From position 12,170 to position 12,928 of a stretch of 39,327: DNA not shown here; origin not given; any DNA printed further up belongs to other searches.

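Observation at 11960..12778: Orphan 152-aa gene plus a decayed HNH endonuclease inserted between endonuclease I and lysozyme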

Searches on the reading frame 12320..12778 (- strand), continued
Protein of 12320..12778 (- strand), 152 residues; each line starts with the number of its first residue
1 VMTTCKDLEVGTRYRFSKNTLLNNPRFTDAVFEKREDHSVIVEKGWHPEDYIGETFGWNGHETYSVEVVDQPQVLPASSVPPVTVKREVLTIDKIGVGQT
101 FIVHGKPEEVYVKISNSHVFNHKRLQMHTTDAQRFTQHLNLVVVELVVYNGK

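Call 58: find_encoding_contigs(protein=P0128, flank=3000, max_places=3)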
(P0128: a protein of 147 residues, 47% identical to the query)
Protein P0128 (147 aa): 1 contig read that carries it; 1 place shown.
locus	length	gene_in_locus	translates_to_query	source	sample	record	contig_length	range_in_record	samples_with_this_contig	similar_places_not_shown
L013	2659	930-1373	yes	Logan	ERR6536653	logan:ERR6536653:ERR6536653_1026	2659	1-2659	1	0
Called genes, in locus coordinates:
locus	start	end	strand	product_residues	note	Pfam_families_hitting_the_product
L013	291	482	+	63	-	-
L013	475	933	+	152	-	PF05367:Phage_endo_I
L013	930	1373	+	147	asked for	-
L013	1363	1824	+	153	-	PF01510:Amidase_2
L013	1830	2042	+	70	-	-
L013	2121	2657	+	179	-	?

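Call 62: fold_search(model_id=the predicted structure, library=viral)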
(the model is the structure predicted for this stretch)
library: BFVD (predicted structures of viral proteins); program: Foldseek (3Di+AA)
matches with E <= 10: 106; with E <= 0.001: 1
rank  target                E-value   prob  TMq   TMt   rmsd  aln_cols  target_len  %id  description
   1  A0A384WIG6            1.9e-09  1.00  0.45  0.46  15.0       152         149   62  Uncharacterized protein [Escherichia phage IMM-002]
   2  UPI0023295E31         8.7e-02  0.97  0.27  0.55  11.0        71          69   25  (no name look-up for this kind of identifier)
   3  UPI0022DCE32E         1.6e-01  0.97  0.34  0.55   5.9        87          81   14  (no name look-up for this kind of identifier)
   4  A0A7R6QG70            1.8e-01  0.33  0.22  0.09  12.2       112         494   19  (no name in the UniProt tables at hand)
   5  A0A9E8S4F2            2.0e-01  0.97  0.31  0.50   3.9        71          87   14  (no name in the UniProt tables at hand)
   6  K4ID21                2.0e-01  0.41  0.23  0.32   6.8        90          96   16  Uncharacterized protein [Lactobacillus phage ATCC 8014-B2]
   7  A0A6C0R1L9            4.1e-01  0.77  0.30  0.25  10.4       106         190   11  Uncharacterized protein [Alteromonas phage vB_AmeM_PT11-V22]
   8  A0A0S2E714            5.2e-01  0.09  0.20  0.08  17.4       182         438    9  Uncharacterized protein [White spot syndrome virus]
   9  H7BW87                7.2e-01  0.06  0.16  0.12  22.5       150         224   10  (no name in the UniProt tables at hand)
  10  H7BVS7                1.0e+00  0.08  0.16  0.16  19.6       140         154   11  (no name in the UniProt tables at hand)
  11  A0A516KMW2            1.2e+00  0.57  0.27  0.43   4.3        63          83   21  Uncharacterized protein [Bacillus phage vB_BmeM-Goe8]
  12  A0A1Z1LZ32            1.3e+00  0.18  0.23  0.35   5.4        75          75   13  Uncharacterized protein [Serratia phage X20]
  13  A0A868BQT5            1.3e+00  0.05  0.18  0.16  18.1       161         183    9  (no name in the UniProt tables at hand)
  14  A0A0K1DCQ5            1.4e+00  0.07  0.24  0.09  21.7       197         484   12  Ig-like domain-containing protein [Equine adenovirus B serotype 2]
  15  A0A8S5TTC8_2          1.5e+00  0.10  0.26  0.04  15.8       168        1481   12  NlpC/P60 family [Siphoviridae sp. ct5jB2]
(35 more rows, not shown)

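Call 63: search_protein_families(library=ncbifam, proteins=[window:12320-12775:-, P0127, P0129], max_evalue=0.1)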
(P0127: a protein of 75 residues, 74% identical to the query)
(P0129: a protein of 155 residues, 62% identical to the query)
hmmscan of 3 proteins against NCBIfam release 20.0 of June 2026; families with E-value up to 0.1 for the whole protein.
window:12320-12775:- (151 aa): 0 families

P0127 (75 aa): 0 families

P0129 (155 aa): 0 families

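Call 64: search_protein_families(library=padloc, proteins=[window:12320-12775:-, P0127, P0129, P0036, P0032, P0052], max_evalue=0.1)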
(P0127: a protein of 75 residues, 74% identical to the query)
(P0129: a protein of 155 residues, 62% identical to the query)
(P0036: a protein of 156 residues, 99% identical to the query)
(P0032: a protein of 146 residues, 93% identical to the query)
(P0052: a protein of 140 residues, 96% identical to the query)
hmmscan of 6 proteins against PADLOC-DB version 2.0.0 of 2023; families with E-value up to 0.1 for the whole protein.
window:12320-12775:- (151 aa): 0 families

P0127 (75 aa): 0 families

P0129 (155 aa): 0 families

P0036 (156 aa): 0 families

P0032 (146 aa): 0 families

P0052 (140 aa): 0 families
